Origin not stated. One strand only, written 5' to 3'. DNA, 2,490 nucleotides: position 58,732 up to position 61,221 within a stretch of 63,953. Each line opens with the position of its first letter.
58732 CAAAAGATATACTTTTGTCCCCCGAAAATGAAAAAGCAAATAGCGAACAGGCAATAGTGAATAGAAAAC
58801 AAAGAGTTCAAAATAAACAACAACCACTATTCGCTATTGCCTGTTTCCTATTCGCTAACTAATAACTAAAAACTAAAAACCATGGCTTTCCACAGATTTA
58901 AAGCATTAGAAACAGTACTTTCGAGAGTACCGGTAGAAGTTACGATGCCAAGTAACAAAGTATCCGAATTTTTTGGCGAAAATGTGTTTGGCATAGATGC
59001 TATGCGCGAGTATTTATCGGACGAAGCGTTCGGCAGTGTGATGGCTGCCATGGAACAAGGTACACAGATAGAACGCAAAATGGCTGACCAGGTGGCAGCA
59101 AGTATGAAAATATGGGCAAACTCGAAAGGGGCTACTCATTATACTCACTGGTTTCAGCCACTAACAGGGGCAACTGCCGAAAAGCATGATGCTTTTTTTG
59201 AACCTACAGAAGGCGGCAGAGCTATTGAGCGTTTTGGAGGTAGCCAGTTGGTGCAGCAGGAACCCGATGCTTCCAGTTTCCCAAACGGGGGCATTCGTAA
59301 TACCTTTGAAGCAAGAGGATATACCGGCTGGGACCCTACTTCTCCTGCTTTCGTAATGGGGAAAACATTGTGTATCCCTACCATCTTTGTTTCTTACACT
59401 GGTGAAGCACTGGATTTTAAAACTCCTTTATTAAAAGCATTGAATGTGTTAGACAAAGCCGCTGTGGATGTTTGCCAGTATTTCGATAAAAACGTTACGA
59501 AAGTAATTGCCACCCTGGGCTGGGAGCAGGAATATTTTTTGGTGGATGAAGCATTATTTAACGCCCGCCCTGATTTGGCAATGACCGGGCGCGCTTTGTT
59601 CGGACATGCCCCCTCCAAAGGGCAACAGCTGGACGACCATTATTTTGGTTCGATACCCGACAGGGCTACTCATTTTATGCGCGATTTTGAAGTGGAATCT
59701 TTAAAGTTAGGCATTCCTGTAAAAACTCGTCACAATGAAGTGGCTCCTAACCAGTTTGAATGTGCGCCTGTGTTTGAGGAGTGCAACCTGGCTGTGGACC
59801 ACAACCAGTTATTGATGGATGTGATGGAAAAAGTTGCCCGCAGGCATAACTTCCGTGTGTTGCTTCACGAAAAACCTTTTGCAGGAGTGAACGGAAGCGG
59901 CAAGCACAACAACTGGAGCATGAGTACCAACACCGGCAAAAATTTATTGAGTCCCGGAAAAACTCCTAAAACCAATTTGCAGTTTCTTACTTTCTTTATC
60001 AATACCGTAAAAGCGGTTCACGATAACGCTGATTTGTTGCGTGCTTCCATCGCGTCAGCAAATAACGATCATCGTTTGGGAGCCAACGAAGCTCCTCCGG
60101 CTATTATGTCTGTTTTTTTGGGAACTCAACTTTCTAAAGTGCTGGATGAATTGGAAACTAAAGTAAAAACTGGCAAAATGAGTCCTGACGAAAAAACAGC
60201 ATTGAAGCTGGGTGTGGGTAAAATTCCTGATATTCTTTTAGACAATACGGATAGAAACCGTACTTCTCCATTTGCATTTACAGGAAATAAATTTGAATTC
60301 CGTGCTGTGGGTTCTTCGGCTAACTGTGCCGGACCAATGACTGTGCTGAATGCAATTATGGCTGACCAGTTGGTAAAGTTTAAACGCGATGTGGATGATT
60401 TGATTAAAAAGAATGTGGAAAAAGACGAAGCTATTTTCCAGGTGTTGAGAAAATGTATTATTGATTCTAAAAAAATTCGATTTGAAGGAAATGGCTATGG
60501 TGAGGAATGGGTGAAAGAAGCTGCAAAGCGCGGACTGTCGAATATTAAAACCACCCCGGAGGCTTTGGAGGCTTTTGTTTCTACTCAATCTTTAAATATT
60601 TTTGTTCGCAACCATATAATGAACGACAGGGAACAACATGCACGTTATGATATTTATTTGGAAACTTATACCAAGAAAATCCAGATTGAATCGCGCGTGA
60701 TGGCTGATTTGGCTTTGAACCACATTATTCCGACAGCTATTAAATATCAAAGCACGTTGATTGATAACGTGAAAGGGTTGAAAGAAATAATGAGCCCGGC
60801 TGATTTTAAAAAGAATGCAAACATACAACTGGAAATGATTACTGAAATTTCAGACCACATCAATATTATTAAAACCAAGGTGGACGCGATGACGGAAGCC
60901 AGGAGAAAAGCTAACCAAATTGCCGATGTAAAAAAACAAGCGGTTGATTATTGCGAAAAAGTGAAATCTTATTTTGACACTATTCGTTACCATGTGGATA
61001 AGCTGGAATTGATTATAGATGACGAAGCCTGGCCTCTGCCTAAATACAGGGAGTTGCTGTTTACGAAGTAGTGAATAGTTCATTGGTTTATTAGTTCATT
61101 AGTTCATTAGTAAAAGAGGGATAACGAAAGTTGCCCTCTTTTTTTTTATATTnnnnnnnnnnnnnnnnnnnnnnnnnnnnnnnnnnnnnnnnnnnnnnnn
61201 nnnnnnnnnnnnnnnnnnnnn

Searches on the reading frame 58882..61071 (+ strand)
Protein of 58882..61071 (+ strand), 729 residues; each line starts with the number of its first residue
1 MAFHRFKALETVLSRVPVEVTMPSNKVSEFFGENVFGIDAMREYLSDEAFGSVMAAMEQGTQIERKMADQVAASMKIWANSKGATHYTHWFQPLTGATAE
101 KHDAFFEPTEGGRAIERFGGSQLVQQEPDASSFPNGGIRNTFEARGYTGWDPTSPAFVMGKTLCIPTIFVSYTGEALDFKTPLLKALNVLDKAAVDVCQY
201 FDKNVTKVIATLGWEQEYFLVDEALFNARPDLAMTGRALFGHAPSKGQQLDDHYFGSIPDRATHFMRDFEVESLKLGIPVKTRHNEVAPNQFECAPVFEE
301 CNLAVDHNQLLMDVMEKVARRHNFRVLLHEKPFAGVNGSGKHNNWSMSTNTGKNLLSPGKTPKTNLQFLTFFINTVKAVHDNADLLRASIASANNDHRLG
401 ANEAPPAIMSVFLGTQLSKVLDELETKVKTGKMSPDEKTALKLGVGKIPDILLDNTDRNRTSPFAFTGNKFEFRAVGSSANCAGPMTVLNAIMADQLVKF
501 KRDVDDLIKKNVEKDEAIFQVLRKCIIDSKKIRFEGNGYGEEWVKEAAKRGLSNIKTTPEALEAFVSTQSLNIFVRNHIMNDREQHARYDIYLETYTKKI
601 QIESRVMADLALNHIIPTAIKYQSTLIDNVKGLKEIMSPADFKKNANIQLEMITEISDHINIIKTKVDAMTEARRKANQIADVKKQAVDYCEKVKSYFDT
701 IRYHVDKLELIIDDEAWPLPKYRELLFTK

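Call 24: search_protein_families(library=pfam, proteins=[window:58882-61071:+], max_evalue=0.01)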
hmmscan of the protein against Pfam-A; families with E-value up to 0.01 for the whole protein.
window:58882-61071:+ (729 aa): 3 families
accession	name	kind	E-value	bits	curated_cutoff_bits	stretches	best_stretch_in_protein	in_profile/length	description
PF12437.13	GSIII_N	-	2.3e-76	255.3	25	1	28-186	2-160/160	Glutamine synthetase type III N terminal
PF18318.6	Gln-synt_C-ter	-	3.6e-42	143.3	22.7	1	517-634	1-118/118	Glutamine synthetase C-terminal domain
PF00120.29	Gln-synt_C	-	2.8e-18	66.5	24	1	210-373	22-181/344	Glutamine synthetase, catalytic domain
